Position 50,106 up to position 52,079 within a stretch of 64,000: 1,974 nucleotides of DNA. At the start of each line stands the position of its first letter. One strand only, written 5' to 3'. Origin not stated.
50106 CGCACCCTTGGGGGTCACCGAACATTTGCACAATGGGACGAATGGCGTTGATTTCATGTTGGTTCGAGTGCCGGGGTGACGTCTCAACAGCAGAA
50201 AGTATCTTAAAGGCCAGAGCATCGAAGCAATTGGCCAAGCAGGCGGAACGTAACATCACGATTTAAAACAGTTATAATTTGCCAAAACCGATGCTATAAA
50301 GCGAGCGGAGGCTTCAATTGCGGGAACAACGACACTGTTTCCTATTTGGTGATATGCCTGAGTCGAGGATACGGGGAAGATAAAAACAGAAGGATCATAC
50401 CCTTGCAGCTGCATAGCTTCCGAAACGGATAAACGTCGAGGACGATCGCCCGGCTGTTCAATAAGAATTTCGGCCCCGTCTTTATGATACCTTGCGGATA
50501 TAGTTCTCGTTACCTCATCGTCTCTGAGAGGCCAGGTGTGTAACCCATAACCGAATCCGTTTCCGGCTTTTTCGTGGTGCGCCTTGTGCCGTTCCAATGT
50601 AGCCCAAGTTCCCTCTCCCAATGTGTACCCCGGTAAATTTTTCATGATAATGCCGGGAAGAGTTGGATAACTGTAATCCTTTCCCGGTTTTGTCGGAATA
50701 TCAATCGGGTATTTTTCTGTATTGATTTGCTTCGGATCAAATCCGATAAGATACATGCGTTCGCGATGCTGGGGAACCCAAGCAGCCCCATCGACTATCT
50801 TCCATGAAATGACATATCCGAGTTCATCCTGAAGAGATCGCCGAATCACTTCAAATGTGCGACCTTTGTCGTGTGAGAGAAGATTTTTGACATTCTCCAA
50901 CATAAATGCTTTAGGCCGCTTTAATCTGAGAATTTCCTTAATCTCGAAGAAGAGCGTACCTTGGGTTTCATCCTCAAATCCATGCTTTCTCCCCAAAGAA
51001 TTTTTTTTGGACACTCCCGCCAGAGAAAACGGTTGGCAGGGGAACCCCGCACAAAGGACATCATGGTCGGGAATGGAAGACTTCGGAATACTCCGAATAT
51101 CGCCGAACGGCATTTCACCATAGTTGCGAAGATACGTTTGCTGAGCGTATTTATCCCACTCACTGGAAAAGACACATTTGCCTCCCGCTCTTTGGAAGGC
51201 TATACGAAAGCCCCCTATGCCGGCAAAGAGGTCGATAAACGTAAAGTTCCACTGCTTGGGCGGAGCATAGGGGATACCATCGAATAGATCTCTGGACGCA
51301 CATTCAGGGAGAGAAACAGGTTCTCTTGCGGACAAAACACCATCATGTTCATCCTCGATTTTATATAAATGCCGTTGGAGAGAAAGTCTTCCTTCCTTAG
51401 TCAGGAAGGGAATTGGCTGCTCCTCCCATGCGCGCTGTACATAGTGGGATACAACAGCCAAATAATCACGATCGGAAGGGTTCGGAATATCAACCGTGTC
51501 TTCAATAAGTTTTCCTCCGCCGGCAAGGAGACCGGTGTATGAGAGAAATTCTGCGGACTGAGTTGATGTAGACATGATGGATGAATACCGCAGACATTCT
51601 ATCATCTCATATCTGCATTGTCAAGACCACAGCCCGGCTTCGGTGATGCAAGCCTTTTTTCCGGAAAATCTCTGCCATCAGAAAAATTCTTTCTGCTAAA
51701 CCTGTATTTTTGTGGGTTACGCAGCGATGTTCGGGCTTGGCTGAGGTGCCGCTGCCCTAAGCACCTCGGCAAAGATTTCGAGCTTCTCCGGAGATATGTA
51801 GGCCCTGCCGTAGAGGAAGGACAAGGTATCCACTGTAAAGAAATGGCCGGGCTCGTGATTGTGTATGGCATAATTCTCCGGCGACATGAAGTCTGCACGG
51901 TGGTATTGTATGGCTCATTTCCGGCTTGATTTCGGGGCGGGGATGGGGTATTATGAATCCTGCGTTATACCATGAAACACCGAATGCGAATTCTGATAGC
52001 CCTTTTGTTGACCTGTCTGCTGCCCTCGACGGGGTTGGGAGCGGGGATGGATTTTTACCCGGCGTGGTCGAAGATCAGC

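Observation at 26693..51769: Inverted pair of about 125-nt repeats (about 89% identical) 25 kb apart, bracketing the glycan cluster and the R-M system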

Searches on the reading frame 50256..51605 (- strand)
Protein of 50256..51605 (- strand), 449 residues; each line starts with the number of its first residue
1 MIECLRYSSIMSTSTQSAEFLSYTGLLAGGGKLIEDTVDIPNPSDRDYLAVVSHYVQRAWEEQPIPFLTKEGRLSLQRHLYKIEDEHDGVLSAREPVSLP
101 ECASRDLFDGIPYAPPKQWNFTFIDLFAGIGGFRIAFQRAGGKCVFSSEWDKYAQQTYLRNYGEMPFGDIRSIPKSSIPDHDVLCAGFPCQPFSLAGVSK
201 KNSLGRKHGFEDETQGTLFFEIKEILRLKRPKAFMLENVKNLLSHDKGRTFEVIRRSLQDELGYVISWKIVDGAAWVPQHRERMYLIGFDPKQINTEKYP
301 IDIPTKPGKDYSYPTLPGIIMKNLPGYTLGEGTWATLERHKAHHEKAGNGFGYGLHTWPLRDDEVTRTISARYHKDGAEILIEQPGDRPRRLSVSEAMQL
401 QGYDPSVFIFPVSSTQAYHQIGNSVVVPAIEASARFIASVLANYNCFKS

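Call 16: search_protein_families(library=pfam, proteins=[window:50256-51605:-])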
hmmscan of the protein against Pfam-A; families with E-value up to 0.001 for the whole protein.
window:50256-51605:- (449 aa): 1 family
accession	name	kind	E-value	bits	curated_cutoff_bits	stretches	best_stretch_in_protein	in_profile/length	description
PF00145.23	DNA_methylase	-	2.1e-80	271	22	1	121-435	1-320/324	C-5 cytosine-specific DNA methylase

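Call 79: find_encoding_contigs(protein=window:50256-51575:-, flank=6000, max_places=10)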
Protein window:50256-51575:- (439 aa): 4 contigs read that carry it; 2 places shown.
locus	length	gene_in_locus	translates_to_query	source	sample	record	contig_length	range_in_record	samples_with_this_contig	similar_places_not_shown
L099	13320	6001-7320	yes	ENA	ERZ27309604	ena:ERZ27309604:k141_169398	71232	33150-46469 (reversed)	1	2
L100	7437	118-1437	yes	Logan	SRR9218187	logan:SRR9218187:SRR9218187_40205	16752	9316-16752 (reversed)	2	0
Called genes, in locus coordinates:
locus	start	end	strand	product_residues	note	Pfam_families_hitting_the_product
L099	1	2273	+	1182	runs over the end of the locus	PF00176:SNF2-rel_dom, PF00271:Helicase_C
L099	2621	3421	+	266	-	PF01487:DHquinase_I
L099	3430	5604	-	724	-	PF01432:Peptidase_M3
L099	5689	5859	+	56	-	-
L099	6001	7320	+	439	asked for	PF00145:DNA_methylase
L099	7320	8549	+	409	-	PF09019:EcoRII-C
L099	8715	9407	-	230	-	PF02817:E3_binding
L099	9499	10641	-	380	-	PF07969:Amidohydro_3 (weak), PF01979:Amidohydro_1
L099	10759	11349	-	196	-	PF00625:Guanylate_kin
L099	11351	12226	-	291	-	PF03755:YicC-like_N, PF08340:YicC-like_C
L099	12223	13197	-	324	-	PF13177:DNA_pol3_delta2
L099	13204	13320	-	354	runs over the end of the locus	PF01817:CM_2, PF00800:PDT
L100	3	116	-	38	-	?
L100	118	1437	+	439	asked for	PF00145:DNA_methylase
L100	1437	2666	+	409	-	PF09019:EcoRII-C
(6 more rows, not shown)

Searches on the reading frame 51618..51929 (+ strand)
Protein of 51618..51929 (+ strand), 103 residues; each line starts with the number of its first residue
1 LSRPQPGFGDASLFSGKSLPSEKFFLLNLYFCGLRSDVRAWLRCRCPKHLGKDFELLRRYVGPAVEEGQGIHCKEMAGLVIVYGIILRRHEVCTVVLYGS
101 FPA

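Call 20: search_protein_families(library=pfam, proteins=[window:51618-51929:+], max_evalue=10)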
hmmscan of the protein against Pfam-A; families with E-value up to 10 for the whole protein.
window:51618-51929:+ (103 aa): 1 family
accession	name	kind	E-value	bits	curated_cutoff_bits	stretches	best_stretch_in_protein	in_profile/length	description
PF10180.14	WKF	-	0.27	11.5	25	1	13-46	27-60/63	WKF domain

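Call 21: search_protein_families(library=ncbifam, proteins=[window:51618-51929:+], max_evalue=10)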
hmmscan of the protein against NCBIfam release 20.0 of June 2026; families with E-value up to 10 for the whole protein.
window:51618-51929:+ (103 aa): 0 families
